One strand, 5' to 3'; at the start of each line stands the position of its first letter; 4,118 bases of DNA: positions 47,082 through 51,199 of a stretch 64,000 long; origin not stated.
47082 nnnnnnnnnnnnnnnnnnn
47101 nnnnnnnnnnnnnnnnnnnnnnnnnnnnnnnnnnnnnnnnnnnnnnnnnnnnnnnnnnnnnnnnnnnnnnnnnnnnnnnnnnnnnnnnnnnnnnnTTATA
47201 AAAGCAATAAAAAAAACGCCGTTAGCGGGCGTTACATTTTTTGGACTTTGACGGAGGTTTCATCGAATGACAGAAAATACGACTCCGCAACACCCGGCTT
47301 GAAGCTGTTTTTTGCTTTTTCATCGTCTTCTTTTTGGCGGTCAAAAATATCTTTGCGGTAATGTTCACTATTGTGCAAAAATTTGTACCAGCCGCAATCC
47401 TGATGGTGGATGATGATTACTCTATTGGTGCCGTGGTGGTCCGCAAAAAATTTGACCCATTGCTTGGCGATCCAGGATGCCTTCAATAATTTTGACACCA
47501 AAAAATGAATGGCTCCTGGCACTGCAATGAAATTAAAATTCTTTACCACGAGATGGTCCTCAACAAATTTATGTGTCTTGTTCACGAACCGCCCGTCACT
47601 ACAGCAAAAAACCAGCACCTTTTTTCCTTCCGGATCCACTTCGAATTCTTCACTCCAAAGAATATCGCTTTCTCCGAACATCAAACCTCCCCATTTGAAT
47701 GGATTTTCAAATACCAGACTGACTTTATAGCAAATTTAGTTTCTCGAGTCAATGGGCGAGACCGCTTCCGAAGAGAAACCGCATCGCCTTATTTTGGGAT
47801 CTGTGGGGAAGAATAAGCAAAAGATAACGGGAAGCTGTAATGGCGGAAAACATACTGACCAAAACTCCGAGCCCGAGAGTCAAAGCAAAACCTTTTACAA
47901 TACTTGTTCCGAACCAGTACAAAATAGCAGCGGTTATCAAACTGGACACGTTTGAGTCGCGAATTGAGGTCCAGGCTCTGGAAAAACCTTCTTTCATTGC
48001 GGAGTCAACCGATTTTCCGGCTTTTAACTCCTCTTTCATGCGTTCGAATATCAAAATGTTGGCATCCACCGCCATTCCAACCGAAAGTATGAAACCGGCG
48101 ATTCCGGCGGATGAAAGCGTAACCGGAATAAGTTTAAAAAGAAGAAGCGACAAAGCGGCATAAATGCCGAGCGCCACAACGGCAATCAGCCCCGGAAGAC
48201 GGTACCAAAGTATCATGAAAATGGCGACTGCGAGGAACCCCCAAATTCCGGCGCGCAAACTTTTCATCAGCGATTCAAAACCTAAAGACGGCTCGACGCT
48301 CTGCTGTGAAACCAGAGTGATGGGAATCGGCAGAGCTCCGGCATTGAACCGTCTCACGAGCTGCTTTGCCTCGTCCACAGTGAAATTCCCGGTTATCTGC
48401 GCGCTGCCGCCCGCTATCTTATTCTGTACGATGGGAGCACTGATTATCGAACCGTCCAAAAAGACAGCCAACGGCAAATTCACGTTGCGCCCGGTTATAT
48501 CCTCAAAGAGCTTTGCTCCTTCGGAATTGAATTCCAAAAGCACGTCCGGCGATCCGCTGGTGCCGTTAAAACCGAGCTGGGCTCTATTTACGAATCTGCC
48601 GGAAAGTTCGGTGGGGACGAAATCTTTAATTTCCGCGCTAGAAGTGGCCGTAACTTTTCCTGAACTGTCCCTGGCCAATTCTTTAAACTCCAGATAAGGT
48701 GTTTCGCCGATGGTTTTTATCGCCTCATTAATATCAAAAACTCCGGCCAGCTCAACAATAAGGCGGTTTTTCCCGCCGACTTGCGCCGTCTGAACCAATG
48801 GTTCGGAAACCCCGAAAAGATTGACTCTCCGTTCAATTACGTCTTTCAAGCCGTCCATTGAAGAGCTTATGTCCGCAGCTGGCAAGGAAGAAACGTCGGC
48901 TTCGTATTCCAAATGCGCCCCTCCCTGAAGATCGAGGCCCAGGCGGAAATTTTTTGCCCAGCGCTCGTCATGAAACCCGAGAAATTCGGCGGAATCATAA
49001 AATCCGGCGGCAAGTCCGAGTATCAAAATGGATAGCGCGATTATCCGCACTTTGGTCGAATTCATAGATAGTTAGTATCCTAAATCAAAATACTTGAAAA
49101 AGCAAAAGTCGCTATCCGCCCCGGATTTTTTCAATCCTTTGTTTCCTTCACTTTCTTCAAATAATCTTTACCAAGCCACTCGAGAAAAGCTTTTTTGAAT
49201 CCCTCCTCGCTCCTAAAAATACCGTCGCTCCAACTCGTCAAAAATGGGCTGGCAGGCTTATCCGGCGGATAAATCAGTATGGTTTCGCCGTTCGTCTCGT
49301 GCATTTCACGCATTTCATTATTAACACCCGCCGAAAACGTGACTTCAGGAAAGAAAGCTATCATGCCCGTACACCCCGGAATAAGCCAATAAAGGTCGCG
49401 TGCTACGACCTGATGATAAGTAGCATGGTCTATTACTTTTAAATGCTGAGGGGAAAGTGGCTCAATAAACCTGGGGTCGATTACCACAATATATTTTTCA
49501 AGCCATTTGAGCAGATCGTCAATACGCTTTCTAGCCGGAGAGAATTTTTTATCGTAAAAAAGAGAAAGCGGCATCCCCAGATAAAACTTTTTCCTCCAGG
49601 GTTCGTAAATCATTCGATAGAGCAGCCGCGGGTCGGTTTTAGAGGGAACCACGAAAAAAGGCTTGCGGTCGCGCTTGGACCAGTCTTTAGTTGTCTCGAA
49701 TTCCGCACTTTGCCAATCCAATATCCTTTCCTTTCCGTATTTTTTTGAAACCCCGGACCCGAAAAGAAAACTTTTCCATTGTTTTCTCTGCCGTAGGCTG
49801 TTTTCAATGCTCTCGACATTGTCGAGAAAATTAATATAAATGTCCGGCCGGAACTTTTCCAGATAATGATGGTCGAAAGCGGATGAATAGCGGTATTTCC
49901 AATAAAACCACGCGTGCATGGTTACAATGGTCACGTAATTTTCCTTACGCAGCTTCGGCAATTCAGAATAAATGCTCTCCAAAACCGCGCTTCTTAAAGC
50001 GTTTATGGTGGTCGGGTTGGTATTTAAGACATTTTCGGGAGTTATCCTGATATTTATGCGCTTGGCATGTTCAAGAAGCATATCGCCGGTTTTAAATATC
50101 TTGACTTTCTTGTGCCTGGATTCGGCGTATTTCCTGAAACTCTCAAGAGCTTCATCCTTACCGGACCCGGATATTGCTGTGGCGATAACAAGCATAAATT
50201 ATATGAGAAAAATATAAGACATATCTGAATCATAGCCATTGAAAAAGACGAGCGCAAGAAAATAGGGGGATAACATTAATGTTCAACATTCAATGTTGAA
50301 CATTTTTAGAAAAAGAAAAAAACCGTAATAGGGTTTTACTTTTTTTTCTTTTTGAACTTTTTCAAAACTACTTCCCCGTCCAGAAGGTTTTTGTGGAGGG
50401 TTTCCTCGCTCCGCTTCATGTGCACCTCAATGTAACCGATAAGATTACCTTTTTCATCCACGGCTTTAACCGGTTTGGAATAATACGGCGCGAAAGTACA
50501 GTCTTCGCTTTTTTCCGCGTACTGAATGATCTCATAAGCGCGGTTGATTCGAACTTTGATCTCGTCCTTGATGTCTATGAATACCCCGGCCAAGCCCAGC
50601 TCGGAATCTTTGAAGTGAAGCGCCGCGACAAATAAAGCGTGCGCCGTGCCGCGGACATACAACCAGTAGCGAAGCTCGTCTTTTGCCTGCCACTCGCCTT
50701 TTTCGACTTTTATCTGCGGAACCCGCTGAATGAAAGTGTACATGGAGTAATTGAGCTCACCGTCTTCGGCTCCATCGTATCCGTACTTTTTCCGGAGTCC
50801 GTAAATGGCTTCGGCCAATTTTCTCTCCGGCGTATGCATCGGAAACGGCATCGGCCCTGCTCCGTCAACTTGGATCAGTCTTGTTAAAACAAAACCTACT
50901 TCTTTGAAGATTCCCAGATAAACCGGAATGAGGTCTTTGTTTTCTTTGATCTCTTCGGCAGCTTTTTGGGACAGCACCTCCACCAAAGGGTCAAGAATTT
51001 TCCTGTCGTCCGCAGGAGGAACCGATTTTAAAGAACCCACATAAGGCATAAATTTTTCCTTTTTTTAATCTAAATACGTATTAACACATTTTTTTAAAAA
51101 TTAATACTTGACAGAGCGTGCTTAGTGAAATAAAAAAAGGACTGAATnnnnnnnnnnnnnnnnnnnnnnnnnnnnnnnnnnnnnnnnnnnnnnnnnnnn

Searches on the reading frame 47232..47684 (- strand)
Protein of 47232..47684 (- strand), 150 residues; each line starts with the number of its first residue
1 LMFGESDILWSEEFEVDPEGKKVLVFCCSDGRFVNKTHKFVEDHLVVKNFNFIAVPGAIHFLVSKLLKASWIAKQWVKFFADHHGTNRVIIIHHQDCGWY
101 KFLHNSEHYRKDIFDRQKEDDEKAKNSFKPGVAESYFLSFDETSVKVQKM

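Call 82: search_protein_families(library=pfam, proteins=[window:47232-47684:-], max_evalue=0.001)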
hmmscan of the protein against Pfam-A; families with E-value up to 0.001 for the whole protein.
window:47232-47684:- (150 aa): 1 family
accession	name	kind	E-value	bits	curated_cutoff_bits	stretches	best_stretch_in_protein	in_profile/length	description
PF20393.3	Pro_CA_2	-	4.1e-10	40.3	30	1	20-100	3-83/125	Putative carbonic anhydrase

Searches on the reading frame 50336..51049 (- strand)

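Call 83: search_protein_families(library=pfam, proteins=[window:50336-51049:-], max_evalue=0.001)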
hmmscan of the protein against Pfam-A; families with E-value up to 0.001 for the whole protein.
window:50336-51049:- (237 aa): 1 family
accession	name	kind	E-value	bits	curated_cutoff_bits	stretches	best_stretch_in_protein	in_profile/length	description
PF21840.1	DUF6899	-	0.00057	20.9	27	0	12-131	5-52/85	Domain of unknown function (DUF6899)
